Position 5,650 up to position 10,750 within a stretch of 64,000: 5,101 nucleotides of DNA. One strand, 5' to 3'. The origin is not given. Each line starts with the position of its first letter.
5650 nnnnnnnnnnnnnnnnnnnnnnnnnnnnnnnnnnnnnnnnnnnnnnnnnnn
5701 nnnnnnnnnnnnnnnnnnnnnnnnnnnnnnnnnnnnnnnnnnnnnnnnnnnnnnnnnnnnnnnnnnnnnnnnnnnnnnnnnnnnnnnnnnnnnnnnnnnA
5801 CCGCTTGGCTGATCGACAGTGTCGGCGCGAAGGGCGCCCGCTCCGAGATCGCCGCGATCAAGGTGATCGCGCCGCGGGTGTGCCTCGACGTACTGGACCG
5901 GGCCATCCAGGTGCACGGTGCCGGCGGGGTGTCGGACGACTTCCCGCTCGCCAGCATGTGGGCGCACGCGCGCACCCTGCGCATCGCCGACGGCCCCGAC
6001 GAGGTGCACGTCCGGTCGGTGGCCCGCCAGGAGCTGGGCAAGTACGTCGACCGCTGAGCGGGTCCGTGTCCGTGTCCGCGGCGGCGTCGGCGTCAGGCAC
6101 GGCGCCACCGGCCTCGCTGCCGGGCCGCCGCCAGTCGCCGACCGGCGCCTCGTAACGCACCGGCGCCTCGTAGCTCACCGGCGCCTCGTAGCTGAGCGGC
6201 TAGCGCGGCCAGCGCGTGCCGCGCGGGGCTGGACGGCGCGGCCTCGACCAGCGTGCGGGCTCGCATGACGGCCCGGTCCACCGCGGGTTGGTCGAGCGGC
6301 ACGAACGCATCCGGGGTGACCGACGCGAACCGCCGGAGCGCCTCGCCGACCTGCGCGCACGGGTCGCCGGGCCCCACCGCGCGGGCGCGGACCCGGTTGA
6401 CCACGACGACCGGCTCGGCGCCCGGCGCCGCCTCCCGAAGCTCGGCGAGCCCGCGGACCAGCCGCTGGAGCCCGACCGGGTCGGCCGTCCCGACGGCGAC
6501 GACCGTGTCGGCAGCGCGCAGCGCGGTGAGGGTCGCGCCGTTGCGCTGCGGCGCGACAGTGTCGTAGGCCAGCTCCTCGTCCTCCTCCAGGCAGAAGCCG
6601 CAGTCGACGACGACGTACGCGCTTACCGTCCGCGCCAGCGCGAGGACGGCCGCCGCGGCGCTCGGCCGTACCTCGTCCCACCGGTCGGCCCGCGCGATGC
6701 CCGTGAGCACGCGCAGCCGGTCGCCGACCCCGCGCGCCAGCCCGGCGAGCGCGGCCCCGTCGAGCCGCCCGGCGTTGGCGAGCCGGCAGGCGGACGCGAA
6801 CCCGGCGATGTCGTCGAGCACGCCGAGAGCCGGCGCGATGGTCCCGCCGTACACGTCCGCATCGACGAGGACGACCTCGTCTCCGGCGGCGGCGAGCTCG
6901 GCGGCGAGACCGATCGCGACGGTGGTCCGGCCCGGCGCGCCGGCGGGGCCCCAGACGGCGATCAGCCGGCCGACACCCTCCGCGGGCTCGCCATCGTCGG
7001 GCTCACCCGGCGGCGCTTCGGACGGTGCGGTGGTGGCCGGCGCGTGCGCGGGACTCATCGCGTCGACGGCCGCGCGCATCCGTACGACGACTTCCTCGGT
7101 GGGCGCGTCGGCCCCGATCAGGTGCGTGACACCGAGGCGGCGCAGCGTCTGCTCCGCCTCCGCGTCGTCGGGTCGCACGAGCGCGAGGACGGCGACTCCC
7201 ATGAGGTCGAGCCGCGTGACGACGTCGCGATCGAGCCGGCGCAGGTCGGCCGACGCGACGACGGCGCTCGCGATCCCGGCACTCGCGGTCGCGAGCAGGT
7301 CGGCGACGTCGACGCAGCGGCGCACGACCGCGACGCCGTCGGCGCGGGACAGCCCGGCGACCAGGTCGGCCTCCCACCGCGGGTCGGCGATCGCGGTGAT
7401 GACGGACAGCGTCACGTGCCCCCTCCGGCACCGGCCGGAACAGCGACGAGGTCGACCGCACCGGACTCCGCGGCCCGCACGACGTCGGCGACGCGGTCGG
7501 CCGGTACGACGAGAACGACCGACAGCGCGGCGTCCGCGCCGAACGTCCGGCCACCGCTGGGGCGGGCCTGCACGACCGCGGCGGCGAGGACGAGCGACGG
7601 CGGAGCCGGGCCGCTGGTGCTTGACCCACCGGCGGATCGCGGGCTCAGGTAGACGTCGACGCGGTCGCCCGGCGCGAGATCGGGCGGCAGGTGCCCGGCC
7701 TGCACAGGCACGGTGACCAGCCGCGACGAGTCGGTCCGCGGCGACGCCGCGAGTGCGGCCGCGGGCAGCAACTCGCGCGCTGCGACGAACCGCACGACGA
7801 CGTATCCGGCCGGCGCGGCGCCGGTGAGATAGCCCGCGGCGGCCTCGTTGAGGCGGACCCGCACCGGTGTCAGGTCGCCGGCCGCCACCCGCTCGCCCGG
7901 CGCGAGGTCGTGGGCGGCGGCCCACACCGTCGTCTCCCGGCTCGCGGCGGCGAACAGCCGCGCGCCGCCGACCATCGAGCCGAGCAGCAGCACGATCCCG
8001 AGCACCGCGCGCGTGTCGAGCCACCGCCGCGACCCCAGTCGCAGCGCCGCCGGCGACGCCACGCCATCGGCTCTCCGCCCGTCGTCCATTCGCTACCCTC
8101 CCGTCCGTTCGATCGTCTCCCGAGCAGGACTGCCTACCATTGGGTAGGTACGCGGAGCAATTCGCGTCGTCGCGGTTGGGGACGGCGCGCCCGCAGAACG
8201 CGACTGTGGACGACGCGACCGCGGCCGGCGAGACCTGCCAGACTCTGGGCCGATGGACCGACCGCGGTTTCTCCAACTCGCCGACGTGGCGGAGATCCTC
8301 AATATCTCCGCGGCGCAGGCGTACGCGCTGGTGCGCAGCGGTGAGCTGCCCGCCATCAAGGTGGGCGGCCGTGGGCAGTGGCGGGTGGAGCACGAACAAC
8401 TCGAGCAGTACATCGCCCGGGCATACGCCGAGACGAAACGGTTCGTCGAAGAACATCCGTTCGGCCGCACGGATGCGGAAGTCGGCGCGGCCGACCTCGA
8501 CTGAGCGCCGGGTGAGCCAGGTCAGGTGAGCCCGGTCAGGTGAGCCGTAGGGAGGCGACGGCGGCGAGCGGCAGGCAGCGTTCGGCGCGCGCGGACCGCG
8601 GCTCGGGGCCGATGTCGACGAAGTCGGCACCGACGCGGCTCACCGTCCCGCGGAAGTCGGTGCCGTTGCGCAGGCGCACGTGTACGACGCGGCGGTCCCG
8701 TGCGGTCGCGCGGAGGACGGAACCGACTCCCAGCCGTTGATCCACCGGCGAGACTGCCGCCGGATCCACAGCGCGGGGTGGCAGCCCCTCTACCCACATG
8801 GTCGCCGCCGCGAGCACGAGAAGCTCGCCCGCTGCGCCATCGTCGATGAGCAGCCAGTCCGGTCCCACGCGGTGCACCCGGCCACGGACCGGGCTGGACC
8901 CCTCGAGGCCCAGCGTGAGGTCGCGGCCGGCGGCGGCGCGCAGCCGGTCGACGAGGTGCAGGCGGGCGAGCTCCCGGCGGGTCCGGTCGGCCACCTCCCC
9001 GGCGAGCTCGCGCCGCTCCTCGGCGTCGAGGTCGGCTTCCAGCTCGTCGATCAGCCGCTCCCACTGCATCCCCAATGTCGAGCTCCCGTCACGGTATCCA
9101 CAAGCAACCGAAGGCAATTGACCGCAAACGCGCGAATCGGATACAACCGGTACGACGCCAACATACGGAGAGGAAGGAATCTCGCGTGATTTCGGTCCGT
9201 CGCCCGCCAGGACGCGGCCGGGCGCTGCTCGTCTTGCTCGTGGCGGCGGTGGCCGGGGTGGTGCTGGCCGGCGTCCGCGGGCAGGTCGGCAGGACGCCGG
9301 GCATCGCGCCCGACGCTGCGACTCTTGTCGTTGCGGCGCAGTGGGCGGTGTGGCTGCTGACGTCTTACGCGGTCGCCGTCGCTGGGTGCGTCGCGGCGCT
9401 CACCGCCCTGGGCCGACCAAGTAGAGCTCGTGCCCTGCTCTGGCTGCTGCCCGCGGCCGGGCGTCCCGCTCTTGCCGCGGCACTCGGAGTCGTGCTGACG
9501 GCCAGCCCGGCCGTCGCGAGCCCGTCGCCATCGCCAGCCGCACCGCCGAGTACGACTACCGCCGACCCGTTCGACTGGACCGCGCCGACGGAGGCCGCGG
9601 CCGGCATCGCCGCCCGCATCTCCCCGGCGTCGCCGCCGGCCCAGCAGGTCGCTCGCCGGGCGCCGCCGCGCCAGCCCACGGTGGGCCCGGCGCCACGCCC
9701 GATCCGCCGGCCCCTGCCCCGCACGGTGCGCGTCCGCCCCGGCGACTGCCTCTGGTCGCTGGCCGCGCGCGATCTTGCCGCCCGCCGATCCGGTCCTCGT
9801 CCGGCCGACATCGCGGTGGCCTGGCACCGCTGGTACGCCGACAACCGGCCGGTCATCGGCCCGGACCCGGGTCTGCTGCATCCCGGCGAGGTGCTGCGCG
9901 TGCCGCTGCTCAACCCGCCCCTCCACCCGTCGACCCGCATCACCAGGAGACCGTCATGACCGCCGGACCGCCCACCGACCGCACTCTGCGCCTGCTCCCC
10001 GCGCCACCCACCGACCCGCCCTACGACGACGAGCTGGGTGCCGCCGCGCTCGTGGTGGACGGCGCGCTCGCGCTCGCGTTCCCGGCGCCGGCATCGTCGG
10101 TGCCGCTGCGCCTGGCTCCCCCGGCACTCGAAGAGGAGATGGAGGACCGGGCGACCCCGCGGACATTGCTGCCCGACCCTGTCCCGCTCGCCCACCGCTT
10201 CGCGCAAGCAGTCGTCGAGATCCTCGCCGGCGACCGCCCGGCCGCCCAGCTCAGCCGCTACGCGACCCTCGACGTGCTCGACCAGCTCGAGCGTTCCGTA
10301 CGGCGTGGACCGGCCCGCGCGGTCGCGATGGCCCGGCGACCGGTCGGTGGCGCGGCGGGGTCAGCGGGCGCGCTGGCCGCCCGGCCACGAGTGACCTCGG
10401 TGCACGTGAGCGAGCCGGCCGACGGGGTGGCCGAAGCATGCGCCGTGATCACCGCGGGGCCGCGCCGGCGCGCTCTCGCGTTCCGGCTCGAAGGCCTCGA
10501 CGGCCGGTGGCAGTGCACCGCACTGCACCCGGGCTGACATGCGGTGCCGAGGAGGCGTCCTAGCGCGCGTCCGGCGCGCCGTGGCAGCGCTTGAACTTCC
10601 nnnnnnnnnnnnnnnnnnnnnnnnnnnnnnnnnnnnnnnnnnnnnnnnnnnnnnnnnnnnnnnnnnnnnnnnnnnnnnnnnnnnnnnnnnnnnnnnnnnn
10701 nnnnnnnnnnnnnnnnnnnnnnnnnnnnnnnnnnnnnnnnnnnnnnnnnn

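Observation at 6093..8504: Orphan CpaB(SAF)-Ssd/CpaE-like ATPase pair with a divergent excisionase-type HTH regulator, with no secretin/CpaF/TadBC nearby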

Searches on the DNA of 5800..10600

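Call 63: search_rna_families(source=window, start=5800, end=10600, threshold=evalue, max_evalue=1)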
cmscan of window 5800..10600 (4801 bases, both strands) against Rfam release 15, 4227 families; matches with E-value up to 1: 0.
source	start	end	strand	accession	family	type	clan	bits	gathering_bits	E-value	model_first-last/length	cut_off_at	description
